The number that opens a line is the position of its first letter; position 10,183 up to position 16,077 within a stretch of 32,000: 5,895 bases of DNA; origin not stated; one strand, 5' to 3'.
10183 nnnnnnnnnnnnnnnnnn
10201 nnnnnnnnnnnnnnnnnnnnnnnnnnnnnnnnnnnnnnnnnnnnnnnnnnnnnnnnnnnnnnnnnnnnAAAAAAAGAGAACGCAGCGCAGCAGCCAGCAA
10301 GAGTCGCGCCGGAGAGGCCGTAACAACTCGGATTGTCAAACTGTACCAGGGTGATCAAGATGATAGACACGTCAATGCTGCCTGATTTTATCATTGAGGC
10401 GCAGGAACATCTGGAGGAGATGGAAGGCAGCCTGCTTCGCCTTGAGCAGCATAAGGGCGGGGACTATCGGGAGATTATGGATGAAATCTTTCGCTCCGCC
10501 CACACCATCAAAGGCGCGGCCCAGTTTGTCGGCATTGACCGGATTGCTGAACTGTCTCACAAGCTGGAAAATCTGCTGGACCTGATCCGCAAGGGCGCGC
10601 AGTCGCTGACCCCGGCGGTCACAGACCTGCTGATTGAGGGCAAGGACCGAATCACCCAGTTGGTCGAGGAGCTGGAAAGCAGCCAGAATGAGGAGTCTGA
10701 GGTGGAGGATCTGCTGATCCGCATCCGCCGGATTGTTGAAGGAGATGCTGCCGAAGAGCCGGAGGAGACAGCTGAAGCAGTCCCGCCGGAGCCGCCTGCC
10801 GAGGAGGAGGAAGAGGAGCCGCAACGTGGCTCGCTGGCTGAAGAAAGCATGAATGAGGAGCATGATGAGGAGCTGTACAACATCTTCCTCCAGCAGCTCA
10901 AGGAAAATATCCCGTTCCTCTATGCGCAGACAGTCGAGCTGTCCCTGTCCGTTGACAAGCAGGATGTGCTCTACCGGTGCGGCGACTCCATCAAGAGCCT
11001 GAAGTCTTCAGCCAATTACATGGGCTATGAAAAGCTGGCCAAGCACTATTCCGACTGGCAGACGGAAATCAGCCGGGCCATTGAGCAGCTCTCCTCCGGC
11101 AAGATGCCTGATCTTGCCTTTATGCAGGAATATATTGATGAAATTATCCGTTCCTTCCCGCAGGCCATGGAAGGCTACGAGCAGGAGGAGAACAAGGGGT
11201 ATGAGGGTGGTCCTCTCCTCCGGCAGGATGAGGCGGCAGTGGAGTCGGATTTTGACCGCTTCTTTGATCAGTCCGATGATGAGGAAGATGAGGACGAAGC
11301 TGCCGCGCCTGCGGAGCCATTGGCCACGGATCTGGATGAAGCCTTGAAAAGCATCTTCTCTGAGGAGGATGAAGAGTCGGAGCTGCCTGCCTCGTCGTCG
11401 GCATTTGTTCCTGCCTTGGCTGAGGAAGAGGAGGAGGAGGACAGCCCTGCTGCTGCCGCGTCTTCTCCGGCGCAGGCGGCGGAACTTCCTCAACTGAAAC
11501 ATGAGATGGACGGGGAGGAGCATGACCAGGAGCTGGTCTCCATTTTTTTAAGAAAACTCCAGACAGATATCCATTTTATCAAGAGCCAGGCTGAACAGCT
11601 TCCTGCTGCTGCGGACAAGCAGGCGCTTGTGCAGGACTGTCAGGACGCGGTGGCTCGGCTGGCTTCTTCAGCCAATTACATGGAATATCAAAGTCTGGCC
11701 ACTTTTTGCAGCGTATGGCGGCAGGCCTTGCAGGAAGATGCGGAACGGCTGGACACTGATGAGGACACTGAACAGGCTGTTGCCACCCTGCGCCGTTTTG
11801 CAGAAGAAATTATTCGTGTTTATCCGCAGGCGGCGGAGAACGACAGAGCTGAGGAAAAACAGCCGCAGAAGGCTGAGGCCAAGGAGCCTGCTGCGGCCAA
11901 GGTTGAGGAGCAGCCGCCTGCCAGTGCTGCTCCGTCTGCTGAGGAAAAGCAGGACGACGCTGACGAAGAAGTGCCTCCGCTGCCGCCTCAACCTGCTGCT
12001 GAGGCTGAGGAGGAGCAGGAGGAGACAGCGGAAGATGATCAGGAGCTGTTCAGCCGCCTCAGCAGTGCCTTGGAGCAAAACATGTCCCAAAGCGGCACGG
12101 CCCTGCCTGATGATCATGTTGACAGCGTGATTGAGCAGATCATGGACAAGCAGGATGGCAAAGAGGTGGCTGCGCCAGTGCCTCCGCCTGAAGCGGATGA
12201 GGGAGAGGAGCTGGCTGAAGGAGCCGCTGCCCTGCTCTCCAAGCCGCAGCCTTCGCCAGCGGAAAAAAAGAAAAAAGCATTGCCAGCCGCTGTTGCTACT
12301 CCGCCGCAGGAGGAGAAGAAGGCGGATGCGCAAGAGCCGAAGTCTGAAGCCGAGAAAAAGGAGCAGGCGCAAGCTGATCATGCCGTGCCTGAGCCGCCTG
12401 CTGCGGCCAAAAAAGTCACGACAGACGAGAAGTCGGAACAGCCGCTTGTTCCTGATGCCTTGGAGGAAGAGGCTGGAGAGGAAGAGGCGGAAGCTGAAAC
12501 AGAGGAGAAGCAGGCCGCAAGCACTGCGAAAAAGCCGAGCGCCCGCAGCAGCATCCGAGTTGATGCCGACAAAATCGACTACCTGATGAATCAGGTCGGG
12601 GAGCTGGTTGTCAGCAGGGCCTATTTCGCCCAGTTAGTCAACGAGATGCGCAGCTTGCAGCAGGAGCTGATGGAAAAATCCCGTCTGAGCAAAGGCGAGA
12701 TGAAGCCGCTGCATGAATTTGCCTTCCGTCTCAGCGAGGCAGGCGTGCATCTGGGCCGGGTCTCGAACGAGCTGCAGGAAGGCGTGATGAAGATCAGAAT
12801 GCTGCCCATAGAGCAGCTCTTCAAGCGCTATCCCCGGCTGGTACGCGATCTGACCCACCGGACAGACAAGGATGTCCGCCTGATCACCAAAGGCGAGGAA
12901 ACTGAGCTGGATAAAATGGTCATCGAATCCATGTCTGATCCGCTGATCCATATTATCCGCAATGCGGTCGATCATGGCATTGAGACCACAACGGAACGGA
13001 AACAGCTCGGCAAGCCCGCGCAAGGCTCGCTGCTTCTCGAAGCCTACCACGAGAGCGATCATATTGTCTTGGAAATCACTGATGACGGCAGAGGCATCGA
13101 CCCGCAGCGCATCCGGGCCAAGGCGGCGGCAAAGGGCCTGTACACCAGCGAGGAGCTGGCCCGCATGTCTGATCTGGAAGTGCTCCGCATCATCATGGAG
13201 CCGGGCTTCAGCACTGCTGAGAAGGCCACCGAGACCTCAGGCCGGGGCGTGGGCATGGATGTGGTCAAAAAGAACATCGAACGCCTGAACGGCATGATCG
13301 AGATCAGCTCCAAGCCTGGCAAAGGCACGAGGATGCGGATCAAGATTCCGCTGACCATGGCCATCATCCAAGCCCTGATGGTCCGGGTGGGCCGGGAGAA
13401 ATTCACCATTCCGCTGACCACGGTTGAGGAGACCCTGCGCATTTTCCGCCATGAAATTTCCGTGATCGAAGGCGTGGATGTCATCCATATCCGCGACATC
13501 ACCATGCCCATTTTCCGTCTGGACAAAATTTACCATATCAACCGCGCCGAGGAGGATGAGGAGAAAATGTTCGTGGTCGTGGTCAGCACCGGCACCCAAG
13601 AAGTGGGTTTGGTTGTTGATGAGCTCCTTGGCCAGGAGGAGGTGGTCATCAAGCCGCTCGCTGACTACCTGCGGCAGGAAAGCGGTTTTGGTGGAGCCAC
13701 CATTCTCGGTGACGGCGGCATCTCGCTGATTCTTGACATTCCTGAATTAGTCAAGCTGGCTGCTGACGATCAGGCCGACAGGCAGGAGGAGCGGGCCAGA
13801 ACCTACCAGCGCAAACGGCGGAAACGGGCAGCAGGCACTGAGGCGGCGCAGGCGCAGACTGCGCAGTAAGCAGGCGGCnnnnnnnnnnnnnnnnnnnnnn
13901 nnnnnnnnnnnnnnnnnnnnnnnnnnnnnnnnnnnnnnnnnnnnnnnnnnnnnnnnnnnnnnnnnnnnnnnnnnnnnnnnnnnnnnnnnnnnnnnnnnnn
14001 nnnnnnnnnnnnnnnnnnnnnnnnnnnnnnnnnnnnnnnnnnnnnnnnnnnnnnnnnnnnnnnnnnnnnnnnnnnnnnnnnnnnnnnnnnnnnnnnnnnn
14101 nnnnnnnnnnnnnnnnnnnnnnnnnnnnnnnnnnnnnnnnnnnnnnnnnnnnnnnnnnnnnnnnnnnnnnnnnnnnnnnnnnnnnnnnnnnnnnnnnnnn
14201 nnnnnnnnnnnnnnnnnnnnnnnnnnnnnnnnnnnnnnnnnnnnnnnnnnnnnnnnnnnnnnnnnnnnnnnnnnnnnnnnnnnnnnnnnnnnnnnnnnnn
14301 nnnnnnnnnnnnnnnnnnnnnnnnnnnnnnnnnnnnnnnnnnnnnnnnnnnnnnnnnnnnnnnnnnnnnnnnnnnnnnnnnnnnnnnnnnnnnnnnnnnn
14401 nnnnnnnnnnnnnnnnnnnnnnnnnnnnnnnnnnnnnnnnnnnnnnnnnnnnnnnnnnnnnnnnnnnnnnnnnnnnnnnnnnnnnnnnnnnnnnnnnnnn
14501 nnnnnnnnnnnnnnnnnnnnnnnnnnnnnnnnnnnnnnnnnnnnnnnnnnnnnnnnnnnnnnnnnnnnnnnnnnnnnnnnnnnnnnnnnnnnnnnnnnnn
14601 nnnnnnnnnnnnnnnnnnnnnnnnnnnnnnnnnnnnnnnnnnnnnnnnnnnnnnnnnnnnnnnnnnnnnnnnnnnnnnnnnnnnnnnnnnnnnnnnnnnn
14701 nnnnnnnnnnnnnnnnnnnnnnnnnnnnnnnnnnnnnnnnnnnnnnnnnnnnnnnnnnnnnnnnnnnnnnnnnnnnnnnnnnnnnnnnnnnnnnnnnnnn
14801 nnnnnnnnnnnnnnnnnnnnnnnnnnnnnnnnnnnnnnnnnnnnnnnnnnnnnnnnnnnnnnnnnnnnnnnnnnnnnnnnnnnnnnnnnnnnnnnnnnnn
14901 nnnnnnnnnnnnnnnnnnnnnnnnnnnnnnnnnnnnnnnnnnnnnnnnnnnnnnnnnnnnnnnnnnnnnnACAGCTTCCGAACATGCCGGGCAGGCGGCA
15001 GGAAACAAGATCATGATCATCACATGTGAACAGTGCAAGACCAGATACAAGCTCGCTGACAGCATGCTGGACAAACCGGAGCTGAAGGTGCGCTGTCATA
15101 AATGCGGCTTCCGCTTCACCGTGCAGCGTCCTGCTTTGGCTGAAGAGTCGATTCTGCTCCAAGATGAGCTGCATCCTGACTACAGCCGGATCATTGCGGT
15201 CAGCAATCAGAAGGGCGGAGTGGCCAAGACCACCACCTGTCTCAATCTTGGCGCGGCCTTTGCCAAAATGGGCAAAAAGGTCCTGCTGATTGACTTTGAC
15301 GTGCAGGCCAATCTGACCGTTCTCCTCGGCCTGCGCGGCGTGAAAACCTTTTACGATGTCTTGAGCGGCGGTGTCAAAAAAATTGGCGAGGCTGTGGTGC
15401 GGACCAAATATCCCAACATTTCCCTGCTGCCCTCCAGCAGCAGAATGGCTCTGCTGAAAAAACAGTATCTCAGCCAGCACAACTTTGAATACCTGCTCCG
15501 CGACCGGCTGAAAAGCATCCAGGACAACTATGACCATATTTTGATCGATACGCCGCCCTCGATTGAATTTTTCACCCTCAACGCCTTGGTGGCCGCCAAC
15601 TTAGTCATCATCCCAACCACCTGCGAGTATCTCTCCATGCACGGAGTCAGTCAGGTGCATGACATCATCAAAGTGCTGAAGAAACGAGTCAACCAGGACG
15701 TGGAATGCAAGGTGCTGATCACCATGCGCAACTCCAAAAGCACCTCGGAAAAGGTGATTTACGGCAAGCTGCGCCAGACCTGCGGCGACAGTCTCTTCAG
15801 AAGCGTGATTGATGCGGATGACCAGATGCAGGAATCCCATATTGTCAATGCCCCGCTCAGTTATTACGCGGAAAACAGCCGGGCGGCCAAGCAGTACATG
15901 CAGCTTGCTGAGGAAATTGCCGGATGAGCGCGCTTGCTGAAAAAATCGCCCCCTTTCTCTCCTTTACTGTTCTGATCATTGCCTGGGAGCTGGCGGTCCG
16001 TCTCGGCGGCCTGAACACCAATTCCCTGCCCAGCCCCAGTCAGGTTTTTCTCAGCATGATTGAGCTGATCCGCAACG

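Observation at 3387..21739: Atypical ~18-kb chemosensory supercluster: three CheB-type paralogues without an intact catalytic triad, no CheR, and embedded ParA/PilZ/HAMP/transporter genes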

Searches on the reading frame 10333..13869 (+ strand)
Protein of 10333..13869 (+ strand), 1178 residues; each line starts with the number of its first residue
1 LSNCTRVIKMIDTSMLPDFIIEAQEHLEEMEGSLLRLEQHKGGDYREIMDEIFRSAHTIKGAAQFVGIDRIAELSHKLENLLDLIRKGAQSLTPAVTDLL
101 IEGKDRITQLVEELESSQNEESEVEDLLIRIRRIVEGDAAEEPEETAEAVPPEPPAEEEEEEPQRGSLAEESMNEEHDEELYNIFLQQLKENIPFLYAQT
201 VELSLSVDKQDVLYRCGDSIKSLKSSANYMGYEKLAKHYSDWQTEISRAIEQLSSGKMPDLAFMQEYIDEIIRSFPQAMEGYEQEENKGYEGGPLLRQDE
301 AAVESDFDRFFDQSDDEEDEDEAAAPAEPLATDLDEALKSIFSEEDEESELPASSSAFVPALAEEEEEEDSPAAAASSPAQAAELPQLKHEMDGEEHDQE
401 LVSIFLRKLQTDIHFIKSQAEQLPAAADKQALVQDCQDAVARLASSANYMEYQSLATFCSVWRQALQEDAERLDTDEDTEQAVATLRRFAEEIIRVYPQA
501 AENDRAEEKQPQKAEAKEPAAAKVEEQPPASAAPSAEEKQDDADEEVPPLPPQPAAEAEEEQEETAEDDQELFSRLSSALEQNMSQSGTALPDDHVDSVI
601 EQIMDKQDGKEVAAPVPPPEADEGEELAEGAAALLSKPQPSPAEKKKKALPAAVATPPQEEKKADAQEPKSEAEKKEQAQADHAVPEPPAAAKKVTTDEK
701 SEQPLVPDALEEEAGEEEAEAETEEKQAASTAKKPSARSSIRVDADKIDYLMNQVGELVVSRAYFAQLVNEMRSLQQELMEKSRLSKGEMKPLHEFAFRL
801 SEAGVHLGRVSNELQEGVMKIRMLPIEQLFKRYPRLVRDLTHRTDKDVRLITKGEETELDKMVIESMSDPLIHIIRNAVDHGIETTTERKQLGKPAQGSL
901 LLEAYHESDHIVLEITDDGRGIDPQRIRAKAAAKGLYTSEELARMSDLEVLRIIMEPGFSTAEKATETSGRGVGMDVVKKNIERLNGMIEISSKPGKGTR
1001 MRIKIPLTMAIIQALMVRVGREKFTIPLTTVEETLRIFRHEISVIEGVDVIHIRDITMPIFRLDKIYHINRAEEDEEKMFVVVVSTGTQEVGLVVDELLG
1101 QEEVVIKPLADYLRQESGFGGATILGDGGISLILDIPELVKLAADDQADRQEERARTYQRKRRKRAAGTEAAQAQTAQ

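Call 3: search_protein_families(library=pfam, proteins=[window:10333-13869:+], max_evalue=0.01)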
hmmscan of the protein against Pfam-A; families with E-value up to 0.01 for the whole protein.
window:10333-13869:+ (1178 aa): 5 families
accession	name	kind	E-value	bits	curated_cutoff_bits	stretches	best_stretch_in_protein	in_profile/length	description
PF01584.24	CheW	-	3e-25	88.9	23.5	1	1013-1141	1-135/138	CheW-like domain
PF01627.28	Hpt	-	6.8e-21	74.8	24.6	2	15-115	2-82/84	Hpt domain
PF02518.31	HATPase_c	-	1.1e-19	71.3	26.4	1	869-1008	4-110/111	Histidine kinase-, DNA gyrase B-, and HSP90-like ATPase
PF02895.20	H-kinase_dim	-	5e-16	59.4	23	1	739-821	2-68/68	Signal transducing histidine kinase, homodimeric domain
PF14075.11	UBN_AB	-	0.0011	19.2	25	1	430-552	37-148/211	Ubinuclein conserved middle domain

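Call 79: search_protein_families(library=ncbifam, proteins=[window:10360-13869:+], max_evalue=1e-10)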
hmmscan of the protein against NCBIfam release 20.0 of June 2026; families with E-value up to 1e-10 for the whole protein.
window:10360-13869:+ (1169 aa): 2 families
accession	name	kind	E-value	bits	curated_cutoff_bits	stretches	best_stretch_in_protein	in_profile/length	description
NF041336.1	CheA_Halo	equivalog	1.9e-127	426.6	950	2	668-1128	235-664/666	chemotaxis protein CheA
NF007835.0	PRK10547.1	equivalog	3.7e-120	402.5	793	2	684-1140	232-666/670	chemotaxis protein CheA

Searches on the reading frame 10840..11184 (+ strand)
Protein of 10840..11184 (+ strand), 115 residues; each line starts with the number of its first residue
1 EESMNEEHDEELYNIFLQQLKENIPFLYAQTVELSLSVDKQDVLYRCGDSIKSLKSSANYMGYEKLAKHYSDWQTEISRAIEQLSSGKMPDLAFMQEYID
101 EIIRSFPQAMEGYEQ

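Call 45: search_protein_families(library=pfam, proteins=[window:10840-11184:+], max_evalue=10)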
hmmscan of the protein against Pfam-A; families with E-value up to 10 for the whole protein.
seq(115 aa): 1 family
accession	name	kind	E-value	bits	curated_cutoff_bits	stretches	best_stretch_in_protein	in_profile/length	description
PF01627.28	Hpt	-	0.15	12.8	24.6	1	11-75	1-57/84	Hpt domain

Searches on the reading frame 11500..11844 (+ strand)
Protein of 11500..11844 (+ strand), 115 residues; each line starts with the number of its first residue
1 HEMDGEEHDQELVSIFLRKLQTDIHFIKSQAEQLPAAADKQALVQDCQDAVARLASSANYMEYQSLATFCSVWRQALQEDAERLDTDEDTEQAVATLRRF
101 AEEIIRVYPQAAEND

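Call 45: search_protein_families(library=pfam, proteins=[window:11500-11844:+], max_evalue=10)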
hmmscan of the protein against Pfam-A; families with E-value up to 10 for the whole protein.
seq(115 aa): 7 families
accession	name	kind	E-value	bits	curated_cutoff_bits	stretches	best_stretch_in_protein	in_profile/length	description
PF01627.28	Hpt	-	4.4e-05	24.1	24.6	1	11-99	1-76/84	Hpt domain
PF14075.11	UBN_AB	-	0.0029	17.7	25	1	41-113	37-109/211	Ubinuclein conserved middle domain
PF03337.18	Pox_F12L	-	0.043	12.5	25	1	40-114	303-376/648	Poxvirus F12L protein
PF24367.1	DUF7523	-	0.051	14.3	27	1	81-107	31-57/158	Family of unknown function (DUF7523)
PF09548.15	Spore_III_AB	-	0.093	13.2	32.5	1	17-90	37-106/170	Stage III sporulation protein AB (spore_III_AB)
PF14435.11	SUKH-4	-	0.31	11.6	25.5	1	64-115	119-169/179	SUKH-4 immunity protein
PF20512.3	PMI_typeI_hel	-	0.45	11.5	23.4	1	8-52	21-66/88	Phosphomannose isomerase type I, helical insertion domain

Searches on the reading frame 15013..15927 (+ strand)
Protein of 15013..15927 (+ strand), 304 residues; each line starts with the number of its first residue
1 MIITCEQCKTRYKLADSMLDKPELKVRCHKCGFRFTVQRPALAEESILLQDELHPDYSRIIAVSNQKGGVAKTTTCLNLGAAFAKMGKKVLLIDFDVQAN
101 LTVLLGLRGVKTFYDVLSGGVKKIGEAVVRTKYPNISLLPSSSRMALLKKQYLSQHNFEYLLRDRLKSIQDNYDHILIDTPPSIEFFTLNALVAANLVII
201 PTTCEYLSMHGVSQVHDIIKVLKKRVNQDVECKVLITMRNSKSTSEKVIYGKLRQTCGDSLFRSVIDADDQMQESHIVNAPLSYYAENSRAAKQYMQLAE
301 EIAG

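Call 3: search_protein_families(library=pfam, proteins=[window:15013-15927:+], max_evalue=0.01)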
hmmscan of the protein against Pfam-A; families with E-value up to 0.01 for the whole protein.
window:15013-15927:+ (304 aa): 10 families
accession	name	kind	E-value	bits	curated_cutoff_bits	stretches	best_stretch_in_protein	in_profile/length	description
PF13614.12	AAA_31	-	1.8e-53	181.5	27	1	59-231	2-176/177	AAA domain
PF01656.29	CbiA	-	2.7e-18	66.6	25.4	1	61-275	1-118/125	CobQ/CobB/MinD/ParA nucleotide binding domain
PF06564.18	CBP_BcsQ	-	4.5e-13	49.7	21.3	1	60-300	3-231/234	Cellulose biosynthesis protein BcsQ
PF10609.15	ParA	-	1.9e-12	47.6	27.1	1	58-302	3-245/246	NUBPL iron-transfer P-loop NTPase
PF13717.11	Zn_ribbon_4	-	2.3e-11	43.9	30.3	1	1-36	1-36/36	zinc-ribbon domain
PF00142.24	Fer4_NifH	-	3.5e-11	43.5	25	2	66-116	7-58/271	4Fe-4S iron sulfur cluster binding proteins, NifH/frxC family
PF13719.11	Zn_ribbon_5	-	1e-10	41.6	29.3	1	1-37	1-37/37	zinc-ribbon domain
PF09140.17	MipZ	-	1.3e-09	38.2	20.7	1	60-217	2-144/262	ATPase MipZ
PF02374.21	ArsA_ATPase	-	8e-05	22.4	24.3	1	66-101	8-43/305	Anion-transporting ATPase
PF07015.17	VirC1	-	0.00032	20.5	24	0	60-100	3-43/231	VirC1 protein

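Call 61: search_protein_families(library=ncbifam, proteins=[window:15013-15927:+], max_evalue=0.001)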
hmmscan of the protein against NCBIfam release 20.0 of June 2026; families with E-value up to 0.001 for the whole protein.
window:15013-15927:+ (304 aa): 31 families (the best 25 are shown)
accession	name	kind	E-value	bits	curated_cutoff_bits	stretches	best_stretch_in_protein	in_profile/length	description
TIGR01969.1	minD_arch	subfamily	3.2e-30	105.1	201.75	1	59-304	1-232/251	cell division ATPase MinD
TIGR01968.1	minD_bact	equivalog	1.4e-27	96.7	212.9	1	59-304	2-238/261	septum site-determining protein MinD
TIGR03453.1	partition_RepA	equivalog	4e-26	91.7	348.45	1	56-265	102-333/387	plasmid partitioning protein RepA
NF041546.1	ParA_partition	equivalog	8.1e-26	90.8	180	2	60-101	1-42/203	ParA family partition ATPase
NF041283.1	PrgP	equivalog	7.1e-21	74.8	400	1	58-272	2-228/297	ParA superfamily DNA segregation protein PrgP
TIGR03371.1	cellulose_yhjQ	equivalog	1.4e-19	70.5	157.85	1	60-300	3-239/246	cellulose biosynthesis protein BcsQ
NF010259.0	PRK13705.1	equivalog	1.8e-16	60.1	725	1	58-278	106-344/388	plasmid-partitioning protein SopA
NF008079.0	PRK10818.1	equivalog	7.4e-16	58.3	508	1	58-230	2-171/270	septum site-determining protein MinD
NF010443.0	PRK13869.1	subfamily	4.9e-15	55.2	446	1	57-218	120-297/405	plasmid-partitioning protein RepA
TIGR03018.1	pepcterm_TyrKin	hypoth_equivalog_domain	2.3e-14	53.2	230.65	1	54-192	31-168/207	XrtA-associated tyrosine autokinase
TIGR01007.1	eps_fam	subfamily_domain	1.4e-12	47.6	108.05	1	58-195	17-149/204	polysaccharide biosynthesis tyrosine autokinase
NF033200.1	F430_CfbC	exception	1.1e-10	41.3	402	1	66-137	7-79/260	Ni-sirohydrochlorin a,c-diamide reductive cyclase ATP-dependent reductase subunit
NF008568.0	PRK11519.1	equivalog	1.6e-10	39.8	1068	1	61-193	529-655/720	tyrosine-protein kinase Wzc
TIGR01287.1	nifH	equivalog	5.2e-10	39.1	394.35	1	66-136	7-80/275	nitrogenase iron protein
NF009701.0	PRK13230.1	subfamily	1e-08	34.6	350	1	66-125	8-69/291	nitrogenase reductase-like protein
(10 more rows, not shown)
